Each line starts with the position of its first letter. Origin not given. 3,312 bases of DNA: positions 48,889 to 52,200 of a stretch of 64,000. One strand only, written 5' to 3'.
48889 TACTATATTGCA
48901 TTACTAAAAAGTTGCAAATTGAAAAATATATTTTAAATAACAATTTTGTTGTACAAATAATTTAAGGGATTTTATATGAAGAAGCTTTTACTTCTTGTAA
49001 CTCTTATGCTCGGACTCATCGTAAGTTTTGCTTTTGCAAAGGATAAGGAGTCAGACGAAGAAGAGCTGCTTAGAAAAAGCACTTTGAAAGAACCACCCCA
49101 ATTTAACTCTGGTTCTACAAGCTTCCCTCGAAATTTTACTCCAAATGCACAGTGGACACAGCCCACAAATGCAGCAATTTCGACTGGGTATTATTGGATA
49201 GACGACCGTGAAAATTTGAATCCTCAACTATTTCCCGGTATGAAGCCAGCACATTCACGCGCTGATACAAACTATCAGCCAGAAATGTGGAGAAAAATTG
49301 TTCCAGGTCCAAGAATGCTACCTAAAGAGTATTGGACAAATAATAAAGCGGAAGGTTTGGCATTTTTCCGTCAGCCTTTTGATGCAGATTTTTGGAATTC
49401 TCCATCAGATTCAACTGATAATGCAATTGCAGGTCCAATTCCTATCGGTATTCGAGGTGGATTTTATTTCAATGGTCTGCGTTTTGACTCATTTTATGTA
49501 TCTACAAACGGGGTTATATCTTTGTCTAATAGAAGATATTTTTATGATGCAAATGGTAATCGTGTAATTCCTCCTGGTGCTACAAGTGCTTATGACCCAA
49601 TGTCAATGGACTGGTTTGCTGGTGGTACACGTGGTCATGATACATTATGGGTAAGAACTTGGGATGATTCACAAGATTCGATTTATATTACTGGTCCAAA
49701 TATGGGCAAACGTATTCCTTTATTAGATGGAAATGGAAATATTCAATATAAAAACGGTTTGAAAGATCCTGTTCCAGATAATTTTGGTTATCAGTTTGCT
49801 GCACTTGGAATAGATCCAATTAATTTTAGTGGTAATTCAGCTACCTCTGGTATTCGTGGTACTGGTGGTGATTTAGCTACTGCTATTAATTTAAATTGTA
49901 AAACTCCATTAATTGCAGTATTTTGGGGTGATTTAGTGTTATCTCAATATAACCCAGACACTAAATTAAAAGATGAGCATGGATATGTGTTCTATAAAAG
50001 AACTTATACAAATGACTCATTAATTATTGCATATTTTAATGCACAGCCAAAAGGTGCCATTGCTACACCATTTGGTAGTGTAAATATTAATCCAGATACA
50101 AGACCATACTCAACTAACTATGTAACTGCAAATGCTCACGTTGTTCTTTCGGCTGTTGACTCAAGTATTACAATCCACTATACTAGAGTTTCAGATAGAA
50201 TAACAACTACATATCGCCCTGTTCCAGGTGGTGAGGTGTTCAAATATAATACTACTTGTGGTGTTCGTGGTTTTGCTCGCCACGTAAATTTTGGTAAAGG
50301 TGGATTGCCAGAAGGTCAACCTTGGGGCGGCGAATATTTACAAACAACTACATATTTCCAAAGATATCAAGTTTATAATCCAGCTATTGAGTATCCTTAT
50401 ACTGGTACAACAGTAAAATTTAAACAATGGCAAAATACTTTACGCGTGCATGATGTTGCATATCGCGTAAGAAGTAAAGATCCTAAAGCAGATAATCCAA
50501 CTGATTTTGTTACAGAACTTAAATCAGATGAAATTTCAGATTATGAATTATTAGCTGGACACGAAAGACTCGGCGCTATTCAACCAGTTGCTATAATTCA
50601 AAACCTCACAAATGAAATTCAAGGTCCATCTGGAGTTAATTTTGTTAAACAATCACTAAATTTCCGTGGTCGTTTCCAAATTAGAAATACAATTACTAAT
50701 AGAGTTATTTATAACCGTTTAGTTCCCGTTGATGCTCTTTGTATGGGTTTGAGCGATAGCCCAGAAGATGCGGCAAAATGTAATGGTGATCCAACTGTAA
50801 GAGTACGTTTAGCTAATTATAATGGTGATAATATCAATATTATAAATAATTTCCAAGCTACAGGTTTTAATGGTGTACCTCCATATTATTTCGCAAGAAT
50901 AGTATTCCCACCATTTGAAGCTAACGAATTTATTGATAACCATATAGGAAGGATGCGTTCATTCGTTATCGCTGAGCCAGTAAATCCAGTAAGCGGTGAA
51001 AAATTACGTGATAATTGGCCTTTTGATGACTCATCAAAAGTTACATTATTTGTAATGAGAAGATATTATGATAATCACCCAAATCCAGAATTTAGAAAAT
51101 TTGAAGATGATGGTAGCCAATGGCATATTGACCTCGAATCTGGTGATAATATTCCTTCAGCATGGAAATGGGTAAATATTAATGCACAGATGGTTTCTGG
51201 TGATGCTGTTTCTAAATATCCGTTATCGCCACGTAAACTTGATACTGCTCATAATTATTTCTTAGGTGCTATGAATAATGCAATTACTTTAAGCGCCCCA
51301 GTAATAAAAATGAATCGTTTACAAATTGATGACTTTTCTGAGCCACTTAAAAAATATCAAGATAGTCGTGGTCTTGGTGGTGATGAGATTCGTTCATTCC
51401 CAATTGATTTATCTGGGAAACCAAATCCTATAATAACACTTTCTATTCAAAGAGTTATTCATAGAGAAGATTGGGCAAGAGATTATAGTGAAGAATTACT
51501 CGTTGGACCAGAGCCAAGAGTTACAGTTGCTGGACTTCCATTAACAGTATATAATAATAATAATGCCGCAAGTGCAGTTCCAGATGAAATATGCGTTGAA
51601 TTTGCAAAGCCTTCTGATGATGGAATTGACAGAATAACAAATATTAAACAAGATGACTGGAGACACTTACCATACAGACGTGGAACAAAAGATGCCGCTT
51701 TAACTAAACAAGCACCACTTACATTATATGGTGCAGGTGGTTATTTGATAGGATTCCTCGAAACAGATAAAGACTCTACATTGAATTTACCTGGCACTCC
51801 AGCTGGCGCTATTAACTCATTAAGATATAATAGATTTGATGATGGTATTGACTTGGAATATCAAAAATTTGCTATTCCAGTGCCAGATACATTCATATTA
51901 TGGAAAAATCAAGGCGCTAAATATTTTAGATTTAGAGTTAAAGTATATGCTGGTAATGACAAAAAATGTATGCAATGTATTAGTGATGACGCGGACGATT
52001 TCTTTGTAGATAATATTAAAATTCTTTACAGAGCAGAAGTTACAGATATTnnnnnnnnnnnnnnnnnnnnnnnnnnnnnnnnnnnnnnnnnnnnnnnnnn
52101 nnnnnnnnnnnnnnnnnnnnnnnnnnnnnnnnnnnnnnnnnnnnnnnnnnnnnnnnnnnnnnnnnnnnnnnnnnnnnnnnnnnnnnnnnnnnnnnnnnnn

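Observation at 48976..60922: Two giant collinear T9SS-cargo paralogs bracketing a Rossmann-fold gene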

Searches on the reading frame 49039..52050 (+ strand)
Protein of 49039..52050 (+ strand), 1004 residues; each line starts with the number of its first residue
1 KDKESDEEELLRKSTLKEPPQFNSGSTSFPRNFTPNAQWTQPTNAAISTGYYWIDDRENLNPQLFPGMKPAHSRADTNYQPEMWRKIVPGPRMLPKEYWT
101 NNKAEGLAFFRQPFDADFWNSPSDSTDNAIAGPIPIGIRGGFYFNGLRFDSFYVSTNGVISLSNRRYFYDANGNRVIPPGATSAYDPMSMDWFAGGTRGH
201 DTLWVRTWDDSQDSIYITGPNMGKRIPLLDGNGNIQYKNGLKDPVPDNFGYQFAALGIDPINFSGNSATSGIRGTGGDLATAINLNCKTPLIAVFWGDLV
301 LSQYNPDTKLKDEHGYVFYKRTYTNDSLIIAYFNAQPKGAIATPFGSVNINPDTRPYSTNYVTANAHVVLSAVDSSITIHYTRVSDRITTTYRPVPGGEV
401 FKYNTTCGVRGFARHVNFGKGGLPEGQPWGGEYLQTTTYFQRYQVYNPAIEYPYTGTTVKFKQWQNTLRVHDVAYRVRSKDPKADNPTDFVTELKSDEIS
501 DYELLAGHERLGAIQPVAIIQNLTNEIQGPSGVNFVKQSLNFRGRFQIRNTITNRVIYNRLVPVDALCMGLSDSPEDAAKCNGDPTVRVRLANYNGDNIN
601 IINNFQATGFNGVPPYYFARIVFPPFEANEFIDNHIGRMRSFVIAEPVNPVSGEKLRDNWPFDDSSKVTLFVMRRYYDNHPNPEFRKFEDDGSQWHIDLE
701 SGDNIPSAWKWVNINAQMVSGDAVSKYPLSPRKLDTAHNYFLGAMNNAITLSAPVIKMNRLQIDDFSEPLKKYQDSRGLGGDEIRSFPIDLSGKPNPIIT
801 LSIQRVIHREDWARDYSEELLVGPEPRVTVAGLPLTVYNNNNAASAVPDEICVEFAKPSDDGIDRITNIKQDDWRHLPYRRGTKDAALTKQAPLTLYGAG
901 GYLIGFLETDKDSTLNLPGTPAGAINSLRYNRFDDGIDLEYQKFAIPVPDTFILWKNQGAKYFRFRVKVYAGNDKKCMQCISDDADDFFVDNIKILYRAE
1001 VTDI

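Call 39: predict_structure(alignment_id=A4)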
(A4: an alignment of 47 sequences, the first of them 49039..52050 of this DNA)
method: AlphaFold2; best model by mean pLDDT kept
length: 1004 residues; sequences in the alignment: 47
mean_pLDDT: 83.2   pTM: 0.76
mean pLDDT of the five models: 83.2, 82.9, 81.4, 80.5, 79.6
residues with pLDDT >= 90: 381; 70-90: 482; 50-70: 97; < 50: 44
segments of 3 or more residues with pLDDT < 50: 1-11, 199-226, 1001-1004
pLDDT, mean of each block of 10 residues (from residue 1): 32 70 78 67 63 82 72 87 90 85 87 73 77 90 88 95 89 84 84 62 42 35 48 61 77 86 76 88 88 94 87 91 92 94 88 87 95 91 89 85 93 79 73 87 72 87 84 91 88 88 93 94 78 76 94 92 93 88 91 81 86 88 95 92 90 78 82 94 92 90 91 95 90 88 70 94 79 87 96 88 91 73 84 77 75 94 90 87 69 93 90 84 84 88 92 84 95 73 87 84 43
secondary structure, 60 per line:
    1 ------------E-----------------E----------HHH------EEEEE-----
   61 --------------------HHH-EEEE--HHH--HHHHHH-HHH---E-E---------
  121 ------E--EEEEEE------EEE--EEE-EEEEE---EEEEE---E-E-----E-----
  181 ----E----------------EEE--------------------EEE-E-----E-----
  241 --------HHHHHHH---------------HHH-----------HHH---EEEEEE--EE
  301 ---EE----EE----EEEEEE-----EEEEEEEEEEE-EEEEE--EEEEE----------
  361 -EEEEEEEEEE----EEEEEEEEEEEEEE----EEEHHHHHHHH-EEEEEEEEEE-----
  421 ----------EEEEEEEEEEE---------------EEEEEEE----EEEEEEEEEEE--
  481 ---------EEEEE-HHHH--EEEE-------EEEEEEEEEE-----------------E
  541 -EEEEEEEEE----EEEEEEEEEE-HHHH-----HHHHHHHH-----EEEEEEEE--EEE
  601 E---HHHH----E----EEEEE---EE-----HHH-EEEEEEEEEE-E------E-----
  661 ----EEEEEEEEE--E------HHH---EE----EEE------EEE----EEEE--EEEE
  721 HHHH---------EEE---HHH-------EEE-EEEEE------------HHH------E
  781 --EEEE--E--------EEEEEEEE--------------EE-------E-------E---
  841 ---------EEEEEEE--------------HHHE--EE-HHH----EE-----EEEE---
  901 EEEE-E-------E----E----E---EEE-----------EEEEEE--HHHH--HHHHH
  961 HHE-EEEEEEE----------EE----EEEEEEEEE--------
elements in order (helices of 4 or more, strands of 3 or more residues): E51-55 E85-88 H96-101 E130-135 E142-144 E147-149 E151-155 E159-163 E202-204 E225-227 H249-255 E291-296 E316-321 E327-337 E339-343 E346-350 E362-371 E376-389 E394-396 H397-404 E406-415 E431-441 E457-463 E468-478 E490-494 H496-499 E502-505 E513-522 E542-550 E555-564 H566-569 H575-582 E588-595 E598-601 H605-608 E618-622 E637-646 E665-673 E695-697 E704-706 E711-714 E717-720 H721-724 E734-736 E750-752 E754-758 E783-786 E798-805 E850-856 E894-897 E901-904 E928-930 E942-947 H950-953 H956-962 E965-971 E988-996

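Call 41: fold_search(model_id=the predicted structure, library=pdb)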
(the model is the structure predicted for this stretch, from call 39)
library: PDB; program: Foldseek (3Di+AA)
matches with E <= 10: 1232; with E <= 0.001: 13
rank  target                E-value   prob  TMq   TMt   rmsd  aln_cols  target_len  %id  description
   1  2zxq                  1.2e-07  1.00  0.13  0.12  21.1       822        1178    9  Crystal structure of endo-alpha-N-acetylgalactosaminidase from Bifidobacterium longum (EngBF) (released 2009-06-16)
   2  5a57                  1.6e-07  1.00  0.14  0.13  22.8       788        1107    7  The structure of GH101 from Streptococcus pneumoniae TIGR4 in complex with PUGT (released 2015-09-02)
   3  6qfk_A                1.0e-06  0.99  0.13  0.10  21.1       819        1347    9  EngBF DARPin Fusion 4b G10 (released 2019-11-06)
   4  5a56_A                1.0e-06  0.97  0.12  0.11  23.3       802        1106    7  The structure of GH101 from Streptococcus pneumoniae TIGR4 in complex with 1-O-methyl-T-antigen (released 2015-09-02)
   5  5a58_A                1.3e-06  0.99  0.13  0.12  21.5       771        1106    8  The structure of GH101 D764N mutant from Streptococcus pneumoniae TIGR4 in complex with serinyl T-antigen (released 2015-09-02)
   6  6sh9_B                1.3e-06  0.99  0.13  0.11  20.8       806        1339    9  EngBF DARPin Fusion 4b D12 (released 2019-11-06)
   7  8a1a_A                2.0e-06  0.98  0.14  0.11  20.8       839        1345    9  Structure of a leucinostatin derivative determined by host lattice display : L1F11V1 construct (released 2022-12-07)
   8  8a19_A                2.2e-06  0.93  0.11  0.09  22.4       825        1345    9  Structure of a leucinostatin derivative determined by host lattice display : L1E4V1 construct (released 2022-12-07)
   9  5a55                  3.6e-06  0.97  0.13  0.12  22.6       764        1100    8  The native structure of GH101 from Streptococcus pneumoniae TIGR4 (released 2015-09-02)
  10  3ecq_A                2.2e-05  0.72  0.11  0.09  21.5       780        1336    8  Endo-alpha-N-acetylgalactosaminidase from Streptococcus pneumoniae: SeMet structure (released 2008-09-09)
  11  8zi4_A                8.2e-05  0.98  0.12  0.18  17.1       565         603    9  Cryo-EM structure of wtEP-trypsinogen (released 2025-05-21)
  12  4jrl                  4.8e-04  0.89  0.12  0.27  13.2       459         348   10  Crystal structure of a putative glycoside hydrolase (BACOVA_00087) from Bacteroides ovatus ATCC 8483 at 2.10 A resolutio (released 2013-04-24)
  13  4f38_B                8.5e-04  1.00  0.10  0.42   6.2       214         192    9  Crystal structure of geranylgeranylated RhoA in complex with RhoGDI in its active GPPNHP-bound form (released 2012-05-23)
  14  4xup_F                1.9e-03  0.72  0.10  0.25  22.6       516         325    7  Structure of the N-terminal CBM22-1-CBM22-2 tandem domain from Paenibacillus barcinonensis Xyn10C (released 2015-06-03)
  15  8t2v_A                1.9e-03  0.23  0.11  0.11  18.2       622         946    6  Cryo-EM Structures of Full-length Integrin alphaIIbbeta3 in Native Lipids (released 2023-07-26)
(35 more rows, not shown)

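Call 52: search_protein_representatives(protein=window:49039-52050:+)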
Query: 1004 residues. Proteins with E-value up to 0.001 (for the whole library): 133; up to 1e-10: 104; up to 1e-30: 64. The best 133 are listed.
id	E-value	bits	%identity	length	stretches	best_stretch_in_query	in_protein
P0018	0.0e+00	1450.2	67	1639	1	2-1004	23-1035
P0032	7.8e-269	910.9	50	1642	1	1-1003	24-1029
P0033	2.5e-268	909.3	51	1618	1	18-1004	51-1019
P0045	1.8e-255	866.7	51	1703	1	6-1003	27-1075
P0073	1.6e-237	807.3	49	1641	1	5-1004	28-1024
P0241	1.5e-225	767.7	48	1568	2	238-1004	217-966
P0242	7.5e-221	752.1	46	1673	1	26-1004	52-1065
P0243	1.5e-209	714.6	47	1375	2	239-1004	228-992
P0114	5.3e-205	699.6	46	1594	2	238-999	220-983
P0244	1.3e-197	675.1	46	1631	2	238-1004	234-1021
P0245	1.5e-196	671.6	45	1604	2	239-1004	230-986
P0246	2.7e-195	667.5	43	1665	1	6-1004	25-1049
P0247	5.1e-192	656.6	44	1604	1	9-997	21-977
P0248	4.2e-188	643.7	45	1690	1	26-1000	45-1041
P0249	1.4e-187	641.9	43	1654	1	38-1003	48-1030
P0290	6.4e-47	176.3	30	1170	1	460-996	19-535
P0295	2.7e-36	141.1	30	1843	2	40-885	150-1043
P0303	5.8e-26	106.9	27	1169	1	554-999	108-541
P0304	2.1e-25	105.0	31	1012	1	497-1000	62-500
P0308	1.4e-24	102.3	33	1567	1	608-1001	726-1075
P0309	2.4e-22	94.9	30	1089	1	613-1001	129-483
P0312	7.0e-21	90.0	32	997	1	611-1003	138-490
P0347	1.7e-09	52.4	33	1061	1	701-999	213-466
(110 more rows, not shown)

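Call 54: search_protein_families(library=pfam, proteins=[P0290, P0303, P0304, P0309, P0312, P0295, P0308, P0347], max_evalue=0.01)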
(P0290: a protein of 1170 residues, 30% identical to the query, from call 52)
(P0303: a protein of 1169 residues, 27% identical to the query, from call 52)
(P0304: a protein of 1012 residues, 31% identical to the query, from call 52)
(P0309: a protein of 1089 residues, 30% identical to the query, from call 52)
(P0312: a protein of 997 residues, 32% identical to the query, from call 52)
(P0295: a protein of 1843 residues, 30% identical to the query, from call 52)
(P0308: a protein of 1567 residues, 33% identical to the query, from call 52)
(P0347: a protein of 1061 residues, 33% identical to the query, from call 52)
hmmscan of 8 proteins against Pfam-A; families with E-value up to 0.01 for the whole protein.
P0290 (1170 aa): 1 family
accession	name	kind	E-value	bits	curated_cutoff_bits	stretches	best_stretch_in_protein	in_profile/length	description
PF18962.6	Por_Secre_tail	-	0.0017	19.1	27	1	1086-1164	3-71/75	Secretion system C-terminal sorting domain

P0303 (1169 aa): 2 families
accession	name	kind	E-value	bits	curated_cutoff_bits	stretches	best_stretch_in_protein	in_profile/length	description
PF13860.13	FlgD_ig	-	7.7e-07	29.4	27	1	1091-1155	9-74/79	FlgD Ig-like domain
PF08005.17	PHR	-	0.0053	17.8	23.6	0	735-848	13-119/151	PHR domain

P0304 (1012 aa): 1 family
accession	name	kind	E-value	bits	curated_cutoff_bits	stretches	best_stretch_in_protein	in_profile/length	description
PF18962.6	Por_Secre_tail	-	4.1e-11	43.4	27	1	932-1009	2-69/75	Secretion system C-terminal sorting domain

P0309 (1089 aa): 1 family
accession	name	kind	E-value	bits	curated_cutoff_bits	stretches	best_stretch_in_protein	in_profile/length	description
PF18962.6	Por_Secre_tail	-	9.8e-08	32.6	27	1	1012-1078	3-66/75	Secretion system C-terminal sorting domain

P0312 (997 aa): 1 family
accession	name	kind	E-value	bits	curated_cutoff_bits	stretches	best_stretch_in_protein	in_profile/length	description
PF18962.6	Por_Secre_tail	-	2.8e-10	40.8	27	1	918-995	1-75/75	Secretion system C-terminal sorting domain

P0295 (1843 aa): 1 family
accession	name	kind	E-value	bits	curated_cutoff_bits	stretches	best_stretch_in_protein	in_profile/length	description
PF13860.13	FlgD_ig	-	1.5e-07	31.7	27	1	1775-1827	21-73/79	FlgD Ig-like domain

P0308 (1567 aa): 2 families
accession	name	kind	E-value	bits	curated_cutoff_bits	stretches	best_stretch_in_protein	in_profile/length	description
PF07494.17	Reg_prop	-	1.6e-19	67.9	20.4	0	369-388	2-21/24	Two component regulator propeller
PF18962.6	Por_Secre_tail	-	5.9e-07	30.1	27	1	1489-1565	2-75/75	Secretion system C-terminal sorting domain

P0347 (1061 aa): 1 family
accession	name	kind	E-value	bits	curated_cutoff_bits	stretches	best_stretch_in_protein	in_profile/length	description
PF18962.6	Por_Secre_tail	-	6e-10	39.7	27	1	983-1059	3-75/75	Secretion system C-terminal sorting domain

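Call 66: fold_search(model_id=the predicted structure, library=viral)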
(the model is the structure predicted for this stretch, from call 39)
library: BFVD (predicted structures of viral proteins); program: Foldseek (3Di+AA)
matches with E <= 10: 776; with E <= 0.001: 19
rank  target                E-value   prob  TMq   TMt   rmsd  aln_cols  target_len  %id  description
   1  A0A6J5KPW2            6.2e-05  0.57  0.12  0.10  23.6       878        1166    8  Uncharacterized protein [uncultured Caudovirales phage]
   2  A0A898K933            1.1e-04  0.54  0.11  0.14  23.6       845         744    6  (no name in the UniProt tables at hand)
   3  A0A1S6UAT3            1.4e-04  0.84  0.08  0.21  20.6       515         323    8  Structural protein [Serratia phage BF]
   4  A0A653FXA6            1.4e-04  0.33  0.10  0.11  35.0       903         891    8  (no name in the UniProt tables at hand)
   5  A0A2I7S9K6            1.7e-04  0.90  0.10  0.23  20.9       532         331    8  (no name in the UniProt tables at hand)
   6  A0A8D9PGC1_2          2.3e-04  0.30  0.09  0.09  26.1       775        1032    8  (no name in the UniProt tables at hand)
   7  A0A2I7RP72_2          2.4e-04  0.54  0.10  0.13  25.0       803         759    7  (no name in the UniProt tables at hand)
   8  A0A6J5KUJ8            3.3e-04  0.75  0.09  0.12  20.8       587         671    8  Uncharacterized protein [uncultured Caudovirales phage]
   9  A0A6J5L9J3            3.3e-04  0.35  0.10  0.10  30.9       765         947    8  Uncharacterized protein [uncultured Caudovirales phage]
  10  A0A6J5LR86            3.8e-04  0.21  0.10  0.12  34.1       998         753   10  Uncharacterized protein [uncultured Caudovirales phage]
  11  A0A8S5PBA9            4.7e-04  0.75  0.09  0.15  34.7       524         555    8  S-layer associated multidomain endoglucanase 16 carbohydrate binding module-2.9A [Siphoviridae sp. ctYtb10]
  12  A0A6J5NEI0            4.7e-04  0.35  0.09  0.09  24.9       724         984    9  Uncharacterized protein [uncultured Caudovirales phage]
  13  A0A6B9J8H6            4.9e-04  0.15  0.08  0.09  31.5       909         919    9  (no name in the UniProt tables at hand)
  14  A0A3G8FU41            5.2e-04  0.30  0.10  0.13  26.2       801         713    7  Minor tail protein [Arthrobacter phage Bodacious]
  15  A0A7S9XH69            5.8e-04  0.60  0.10  0.14  32.3       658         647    9  BIG2 domain-containing protein [Enterococcus phage EFGrNG]
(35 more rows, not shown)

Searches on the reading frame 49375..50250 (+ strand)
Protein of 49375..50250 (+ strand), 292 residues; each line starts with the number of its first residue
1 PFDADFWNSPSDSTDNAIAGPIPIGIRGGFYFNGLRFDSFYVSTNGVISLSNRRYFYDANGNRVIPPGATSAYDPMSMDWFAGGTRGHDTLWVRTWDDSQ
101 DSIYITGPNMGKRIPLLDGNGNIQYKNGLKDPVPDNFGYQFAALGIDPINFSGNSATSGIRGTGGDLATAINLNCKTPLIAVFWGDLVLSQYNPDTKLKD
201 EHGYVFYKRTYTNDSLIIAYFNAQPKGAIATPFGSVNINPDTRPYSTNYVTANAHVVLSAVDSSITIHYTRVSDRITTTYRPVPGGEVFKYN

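Call 48: search_protein_families(library=pfam, proteins=[window:49375-50250:+], max_evalue=10)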
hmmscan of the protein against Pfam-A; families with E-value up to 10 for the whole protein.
window:49375-50250:+ (292 aa): 1 family
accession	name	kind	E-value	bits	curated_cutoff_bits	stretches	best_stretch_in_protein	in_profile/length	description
PF22026.2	Alpha-amylase_C_2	-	0.05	14.5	27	1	197-243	5-51/78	Alpha-amylase C-terminal domain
